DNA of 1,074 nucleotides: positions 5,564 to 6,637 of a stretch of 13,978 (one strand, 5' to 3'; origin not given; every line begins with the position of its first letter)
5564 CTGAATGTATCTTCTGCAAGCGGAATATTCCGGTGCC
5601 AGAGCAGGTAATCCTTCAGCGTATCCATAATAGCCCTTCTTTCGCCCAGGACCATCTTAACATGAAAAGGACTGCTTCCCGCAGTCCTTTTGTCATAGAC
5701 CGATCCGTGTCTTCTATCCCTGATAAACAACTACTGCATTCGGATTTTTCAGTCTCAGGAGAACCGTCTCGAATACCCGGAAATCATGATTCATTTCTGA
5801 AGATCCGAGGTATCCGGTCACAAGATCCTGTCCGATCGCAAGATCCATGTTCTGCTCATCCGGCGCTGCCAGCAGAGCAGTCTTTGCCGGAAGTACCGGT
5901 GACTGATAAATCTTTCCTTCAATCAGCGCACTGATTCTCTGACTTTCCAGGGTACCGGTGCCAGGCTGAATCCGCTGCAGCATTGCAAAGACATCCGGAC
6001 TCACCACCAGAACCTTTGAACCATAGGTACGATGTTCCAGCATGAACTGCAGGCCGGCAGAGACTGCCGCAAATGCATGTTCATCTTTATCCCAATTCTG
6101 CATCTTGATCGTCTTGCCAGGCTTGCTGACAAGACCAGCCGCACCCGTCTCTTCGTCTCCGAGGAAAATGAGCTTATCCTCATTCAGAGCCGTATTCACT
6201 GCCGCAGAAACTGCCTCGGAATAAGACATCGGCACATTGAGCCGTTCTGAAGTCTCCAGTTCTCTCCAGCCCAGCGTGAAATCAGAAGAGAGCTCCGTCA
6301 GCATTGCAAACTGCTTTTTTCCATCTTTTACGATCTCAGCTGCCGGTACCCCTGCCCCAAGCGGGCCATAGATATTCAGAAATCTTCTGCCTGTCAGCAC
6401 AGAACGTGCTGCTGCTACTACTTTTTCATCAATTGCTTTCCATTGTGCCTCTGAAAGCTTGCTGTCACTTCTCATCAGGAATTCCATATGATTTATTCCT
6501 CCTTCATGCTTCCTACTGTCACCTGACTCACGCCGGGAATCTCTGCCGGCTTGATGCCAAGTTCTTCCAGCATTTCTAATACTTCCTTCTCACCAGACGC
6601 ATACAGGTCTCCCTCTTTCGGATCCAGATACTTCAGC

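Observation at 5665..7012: Family-1 encapsulin nanocompartment: EncFtn cargo with targeting peptide, shell protein, and its own terminator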

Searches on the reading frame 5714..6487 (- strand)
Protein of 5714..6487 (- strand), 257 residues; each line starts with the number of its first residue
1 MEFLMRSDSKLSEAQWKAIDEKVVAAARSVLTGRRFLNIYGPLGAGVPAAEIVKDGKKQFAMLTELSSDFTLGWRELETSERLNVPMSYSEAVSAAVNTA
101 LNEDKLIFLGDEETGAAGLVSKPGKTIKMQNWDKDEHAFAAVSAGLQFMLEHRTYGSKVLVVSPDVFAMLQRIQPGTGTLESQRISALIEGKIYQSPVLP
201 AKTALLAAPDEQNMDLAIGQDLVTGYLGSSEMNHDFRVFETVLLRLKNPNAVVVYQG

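Call 3: search_protein_families(library=pfam, proteins=[window:5714-6487:-], max_evalue=0.01)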
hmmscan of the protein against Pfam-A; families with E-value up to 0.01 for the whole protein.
window:5714-6487:- (257 aa): 2 families
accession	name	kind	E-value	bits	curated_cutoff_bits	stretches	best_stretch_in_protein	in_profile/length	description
PF04454.18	Linocin_M18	-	1.7e-57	195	24.3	1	1-242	1-252/253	Encapsulating protein for peroxidase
PF09950.15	Major_capside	-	0.00017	21.5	26.8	1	53-124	17-88/251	Major capsid protein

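Call 4: search_protein_families(library=ncbifam, proteins=[window:5714-6487:-], max_evalue=0.01)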
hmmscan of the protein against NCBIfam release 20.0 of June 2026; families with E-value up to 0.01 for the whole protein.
window:5714-6487:- (257 aa): 1 family
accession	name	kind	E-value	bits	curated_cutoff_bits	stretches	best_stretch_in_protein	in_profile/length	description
NF041155.2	encap_f1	equivalog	9e-73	244.9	100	1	4-254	1-260/261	family 1 encapsulin nanocompartment shell protein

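Call 6: search_solved_structures(query=window:5714-6487:-, show_alignments=1)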
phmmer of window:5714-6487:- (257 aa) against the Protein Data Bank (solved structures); distinct sequences matched with E-value up to 0.001: 35.
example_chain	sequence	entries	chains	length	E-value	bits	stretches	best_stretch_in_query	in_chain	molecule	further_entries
9fy6_A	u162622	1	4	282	9.5e-49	169.1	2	64-254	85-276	Bacteriocin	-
6nj8_A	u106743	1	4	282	2e-48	168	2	63-253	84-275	Encapsulating protein for a DyP-type peroxidase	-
4pt2_P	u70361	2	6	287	2.7e-48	167.6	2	53-257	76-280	Encapsulin protein | Type 1 encapsulin shell protein EncA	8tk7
7s4q_A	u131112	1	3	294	2.9e-48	167.4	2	53-257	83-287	EncA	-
7s20_A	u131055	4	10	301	3.3e-48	167.3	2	53-257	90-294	EncA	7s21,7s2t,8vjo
7mh2_A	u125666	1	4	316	5.1e-48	166.7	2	63-253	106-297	T4GALA Engineered Protein Nanocage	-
8rvj_A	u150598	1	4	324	6e-48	166.4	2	63-253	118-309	Type 1 encapsulin shell protein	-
8v4n_A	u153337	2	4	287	3.3e-46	160.7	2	53-257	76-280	Type 1 encapsulin shell protein EncA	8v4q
9i8e_C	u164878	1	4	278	1.7e-45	158.4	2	53-253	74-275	Encapsulin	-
9i8f_C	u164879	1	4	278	3.2e-45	157.5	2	53-253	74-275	Encapsulin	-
9b9i_A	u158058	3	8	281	3.7e-43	150.7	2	53-257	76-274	Type 1 encapsulin shell protein EncA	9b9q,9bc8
9zvv_A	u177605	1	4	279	5.6e-43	150.2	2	64-253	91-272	Type 1 encapsulin shell protein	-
9zw3_A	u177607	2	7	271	2.5e-41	144.8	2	63-253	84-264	Type 1 encapsulin shell protein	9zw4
7lik_A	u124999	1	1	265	4.9e-19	71.8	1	1-254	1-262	Maritimacin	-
7lij_A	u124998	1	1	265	4.9e-19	71.8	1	1-254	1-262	Maritimacin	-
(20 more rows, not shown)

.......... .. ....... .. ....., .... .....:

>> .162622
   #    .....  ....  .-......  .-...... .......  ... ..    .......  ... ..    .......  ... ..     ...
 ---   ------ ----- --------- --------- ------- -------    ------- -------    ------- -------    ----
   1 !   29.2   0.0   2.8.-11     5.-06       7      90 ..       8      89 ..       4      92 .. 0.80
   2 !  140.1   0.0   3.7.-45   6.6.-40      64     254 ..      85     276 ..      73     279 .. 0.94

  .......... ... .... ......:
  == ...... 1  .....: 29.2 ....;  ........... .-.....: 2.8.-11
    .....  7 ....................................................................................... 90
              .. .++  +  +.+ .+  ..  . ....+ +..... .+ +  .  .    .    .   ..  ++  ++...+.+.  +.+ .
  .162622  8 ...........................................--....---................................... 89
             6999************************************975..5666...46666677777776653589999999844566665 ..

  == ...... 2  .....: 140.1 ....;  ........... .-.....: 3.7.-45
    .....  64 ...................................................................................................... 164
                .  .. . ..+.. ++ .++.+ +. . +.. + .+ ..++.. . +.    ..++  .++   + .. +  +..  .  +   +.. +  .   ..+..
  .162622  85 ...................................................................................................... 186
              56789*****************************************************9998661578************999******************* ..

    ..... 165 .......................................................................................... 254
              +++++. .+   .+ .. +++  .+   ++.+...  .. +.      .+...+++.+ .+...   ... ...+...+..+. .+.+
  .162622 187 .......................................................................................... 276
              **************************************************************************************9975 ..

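Call 10: find_homologous_proteins(query=window:5714-6487:-)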
Query window:5714-6487:- (257 aa): 260 proteins with E <= 0.001 among 7149 candidates; the best 120 are listed.
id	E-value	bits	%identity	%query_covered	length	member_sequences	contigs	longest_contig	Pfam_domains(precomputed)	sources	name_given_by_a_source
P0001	1.7e-156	537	96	100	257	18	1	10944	PF09950.16,PF04454.19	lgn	-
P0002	2.9e-155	532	95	100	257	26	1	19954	PF04454.19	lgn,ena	-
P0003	2.9e-148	510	91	100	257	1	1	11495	PF09950.16,PF04454.19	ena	-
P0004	4.1e-140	483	88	98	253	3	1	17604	PF04454.19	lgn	-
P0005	4.6e-136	470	84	100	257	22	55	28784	PF04454.19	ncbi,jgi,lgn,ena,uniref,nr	ncbi:family 1 encapsulin nanocompartment shell protein [Mitsuokella multacida]|uniref:family 1 encap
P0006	8.7e-134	462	84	100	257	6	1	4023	PF09950.16,PF04454.19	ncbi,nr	ncbi:MAG: family 1 encapsulin nanocompartment shell protein [Lachnospiraceae bacterium]|nr:family 1 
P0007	2.5e-133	461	82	100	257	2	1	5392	PF09950.16,PF04454.19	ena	-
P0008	3.9e-132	457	80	100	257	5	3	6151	PF04454.19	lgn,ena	-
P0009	2.1e-129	448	79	100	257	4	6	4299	PF04454.19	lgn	-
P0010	5.0e-129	447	79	100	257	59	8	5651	PF04454.19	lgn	-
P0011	4.1e-125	434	77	100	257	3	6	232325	PF04454.19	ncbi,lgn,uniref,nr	ncbi:family 1 encapsulin nanocompartment shell protein [Mesosutterella sp. AGMB02718]|uniref:Family 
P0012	5.9e-122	423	74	100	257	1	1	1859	PF04454.19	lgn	-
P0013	1.1e-121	423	75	100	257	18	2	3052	PF09950.16,PF04454.19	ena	-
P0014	1.3e-105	370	64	100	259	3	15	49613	PF09950.16,PF04454.19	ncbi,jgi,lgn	jgi:uncharacterized linocin/CFP29 family protein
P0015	3.2e-98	346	63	100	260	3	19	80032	PF09950.16,PF04454.19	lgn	-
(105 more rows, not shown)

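Call 16: find_related_loci(query=A1, collection=genome_contigs, flank=6000)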
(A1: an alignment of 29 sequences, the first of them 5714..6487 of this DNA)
Query A1 (257 aa) in genome_contigs; peptide patterns used: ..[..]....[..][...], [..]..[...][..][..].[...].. (x = any residue, [..] = any of these).
164 stretches matched a pattern; 89 encode a relative of the query (tblastn E <= 1e-3); the best 80 are kept; 80 distinct loci.
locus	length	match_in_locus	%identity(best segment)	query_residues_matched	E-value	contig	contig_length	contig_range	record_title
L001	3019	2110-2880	96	1-257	2e-177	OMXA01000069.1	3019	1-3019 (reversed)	uncultured Erysipelotrichaceae bacterium isolate RUG050 genome assembly, contig: scaffold_27832, whole genome shotgun se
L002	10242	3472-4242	82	1-257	2e-144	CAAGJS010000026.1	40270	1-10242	MAG TPA_asm: Erysipelotrichaceae bacterium, isolate HGM09831, WGS project CAAGJS010000000 data, contig: SRS476292_32_k11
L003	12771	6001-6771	84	1-257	8e-144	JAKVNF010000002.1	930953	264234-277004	MAG: Lachnospiraceae bacterium isolate UW_TS_LCO4_1 Ga0455837_018, whole genome shotgun sequence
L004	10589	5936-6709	57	1-255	1e-99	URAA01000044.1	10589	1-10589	uncultured Dialister sp. isolate UMGS799 genome assembly, contig: NODE_532_length_10589_cov_5.29182, whole genome shotgu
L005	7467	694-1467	59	1-257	1e-99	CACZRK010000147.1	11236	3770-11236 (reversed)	MAG: uncultured Coriobacteriaceae bacterium isolate RUG12881 genome assembly, contig: RUG12881_asm_147, whole genome sho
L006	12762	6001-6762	55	1-256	2e-97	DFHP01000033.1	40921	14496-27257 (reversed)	MAG TPA_asm: Eubacterium sp. UBA3720 UBA3720_contig_12617, whole genome shotgun sequence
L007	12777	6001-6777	57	1-256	5e-96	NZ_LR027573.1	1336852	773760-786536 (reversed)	Olsenella sp. Marseille-P4559, whole genome shotgun sequence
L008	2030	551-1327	55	1-256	2e-100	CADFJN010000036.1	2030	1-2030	MAG TPA_asm: Atopobiaceae bacterium isolate MGYG-HGUT-04737 genome assembly, contig: NODE_3354_length_2030_cov_48.317468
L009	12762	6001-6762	56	1-256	8e-95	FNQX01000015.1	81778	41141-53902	Lachnospiraceae bacterium NK3A20 genome assembly, contig: G595DRAFT_scaffold00011.11, whole genome shotgun sequence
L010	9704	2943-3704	54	1-256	4e-93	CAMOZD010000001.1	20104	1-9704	MAG: uncultured Lachnospiraceae bacterium isolate SRR873602_bin.150_metaWRAP_v1.3_MAG genome assembly, contig: NODE_5052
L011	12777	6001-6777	55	1-256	6e-91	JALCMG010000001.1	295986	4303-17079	MAG: Olsenella sp. isolate UW_MP_ATO3_1 Ga0455782_000012, whole genome shotgun sequence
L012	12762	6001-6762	52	1-256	1e-90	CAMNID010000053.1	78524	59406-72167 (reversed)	MAG: uncultured Lachnospiraceae bacterium isolate SRR1222431_bin.12_metaWRAP_v1.3_MAG genome assembly, contig: ERZ175610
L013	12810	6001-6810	46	1-256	4e-77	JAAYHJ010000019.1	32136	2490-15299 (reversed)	MAG: Clostridiaceae bacterium isolate AS09scLD_371 102515_AS09, whole genome shotgun sequence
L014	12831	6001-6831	45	1-256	4e-76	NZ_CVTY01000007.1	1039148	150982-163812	Dakarella massiliensis strain ND3, whole genome shotgun sequence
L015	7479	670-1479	45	1-256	2e-75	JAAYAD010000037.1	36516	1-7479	MAG: Clostridiaceae bacterium isolate AS02xzSISU_79 54440_AS02, whole genome shotgun sequence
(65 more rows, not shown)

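Call 28: find_encoding_contigs(protein=window:5714-6487:-, flank=8000, max_places=6)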
Protein window:5714-6487:- (257 aa): no gene with exactly this product is on record in the collection.

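Call 31: predict_structure(alignment_id=A2)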
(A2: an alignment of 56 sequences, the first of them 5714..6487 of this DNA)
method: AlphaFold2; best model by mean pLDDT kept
length: 257 residues; sequences in the alignment: 56
mean_pLDDT: 90.3   pTM: 0.86
mean pLDDT of the five models: 90.3, 89.3, 89.2, 88.9, 88.3
residues with pLDDT >= 90: 171; 70-90: 81; 50-70: 5; < 50: 0
segments of 3 or more residues with pLDDT < 50: none
pLDDT, mean of each block of 10 residues (from residue 1): 76 90 93 94 72 79 92 88 87 96 95 84 93 90 96 94 96 87 94 95 96 92 90 91 93 95
secondary structure, 60 per line:
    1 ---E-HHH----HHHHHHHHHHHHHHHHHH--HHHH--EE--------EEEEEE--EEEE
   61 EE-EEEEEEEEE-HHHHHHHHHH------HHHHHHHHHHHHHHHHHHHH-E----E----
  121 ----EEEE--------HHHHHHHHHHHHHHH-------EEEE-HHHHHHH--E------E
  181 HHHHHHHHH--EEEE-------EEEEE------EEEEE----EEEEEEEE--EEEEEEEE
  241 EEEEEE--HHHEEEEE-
elements in order: H13-30 H33-36 E49-54 E57-62 E64-72 H74-83 H90-109 E125-128 H137-151 E159-162 H164-170 H181-189 E192-195 E203-207 E214-218 E223-230 E233-246 E252-256

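Call 33: fold_search(model_id=the predicted structure, library=pdb)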
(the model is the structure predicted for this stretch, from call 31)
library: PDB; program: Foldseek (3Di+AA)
matches with E <= 10: 838; with E <= 0.001: 349
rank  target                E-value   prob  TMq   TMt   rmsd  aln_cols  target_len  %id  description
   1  8rvj_B                3.1e-33  1.00  0.93  0.91   1.7       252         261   37  Engineered Encapsulin P3P4 (released 2024-02-14)
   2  8rvj_C                1.1e-32  1.00  0.93  0.91   1.6       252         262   37  Engineered Encapsulin P3P4 (released 2024-02-14)
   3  8rvj_A                3.7e-32  1.00  0.91  0.89   2.1       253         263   37  Engineered Encapsulin P3P4 (released 2024-02-14)
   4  9fy6_C                7.1e-32  1.00  0.92  0.94   1.7       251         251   37  Single particle cryo-EM reconstruction of Bacillus Methanolicus encapsulin nano compartment (released 2025-06-11)
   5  9fy6_D                2.0e-31  1.00  0.92  0.93   1.8       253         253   36  Single particle cryo-EM reconstruction of Bacillus Methanolicus encapsulin nano compartment (released 2025-06-11)
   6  8rvj_D                4.2e-31  1.00  0.93  0.91   1.6       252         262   37  Engineered Encapsulin P3P4 (released 2024-02-14)
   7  9fy6_A                7.5e-31  1.00  0.93  0.86   2.0       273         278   34  Single particle cryo-EM reconstruction of Bacillus Methanolicus encapsulin nano compartment (released 2025-06-11)
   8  8vjo_A                1.2e-30  1.00  0.91  0.85   4.9       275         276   34  Cryo-EM structure of Myxococcus xanthus EncA encapsulin shell loaded with EncD cargo (released 2024-05-08)
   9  7mh2_B                2.5e-30  1.00  0.88  0.81   3.0       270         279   35  T4GALA Engineered Protein Nanocage (released 2021-09-29)
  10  9fy6_B                3.2e-30  1.00  0.90  0.84   2.4       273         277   34  Single particle cryo-EM reconstruction of Bacillus Methanolicus encapsulin nano compartment (released 2025-06-11)
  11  8v4q_B                1.3e-29  1.00  0.90  0.87   3.2       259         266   35  Myxococcus xanthus EncA 3xHis pore mutant with tetrahedral symmetry (released 2024-05-22)
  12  8v4n                  1.5e-29  1.00  0.89  0.87   3.3       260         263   35  Myxococcus xanthus EncA 3xHis pore mutant with T=1 icosahedral symmetry (released 2024-05-22)
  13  8vjo_B                1.7e-29  1.00  0.90  0.83   4.8       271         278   35  Cryo-EM structure of Myxococcus xanthus EncA encapsulin shell loaded with EncD cargo (released 2024-05-08)
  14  8vjo_C                2.2e-29  1.00  0.93  0.87   2.0       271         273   34  Cryo-EM structure of Myxococcus xanthus EncA encapsulin shell loaded with EncD cargo (released 2024-05-08)
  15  8v4q_A                3.0e-29  1.00  0.90  0.89   3.3       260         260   35  Myxococcus xanthus EncA 3xHis pore mutant with tetrahedral symmetry (released 2024-05-22)
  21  6nj8_A                4.7e-28  1.00  0.89  0.83   3.0       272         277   34  Encapsulin iron storage compartment from Quasibacillus thermotolerans (released 2019-08-07)
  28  7s20_C                2.2e-26  1.00  0.92  0.87   1.6       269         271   34  M. xanthus encapsulin shell protein EncA with T=3 symmetry (released 2022-02-02)
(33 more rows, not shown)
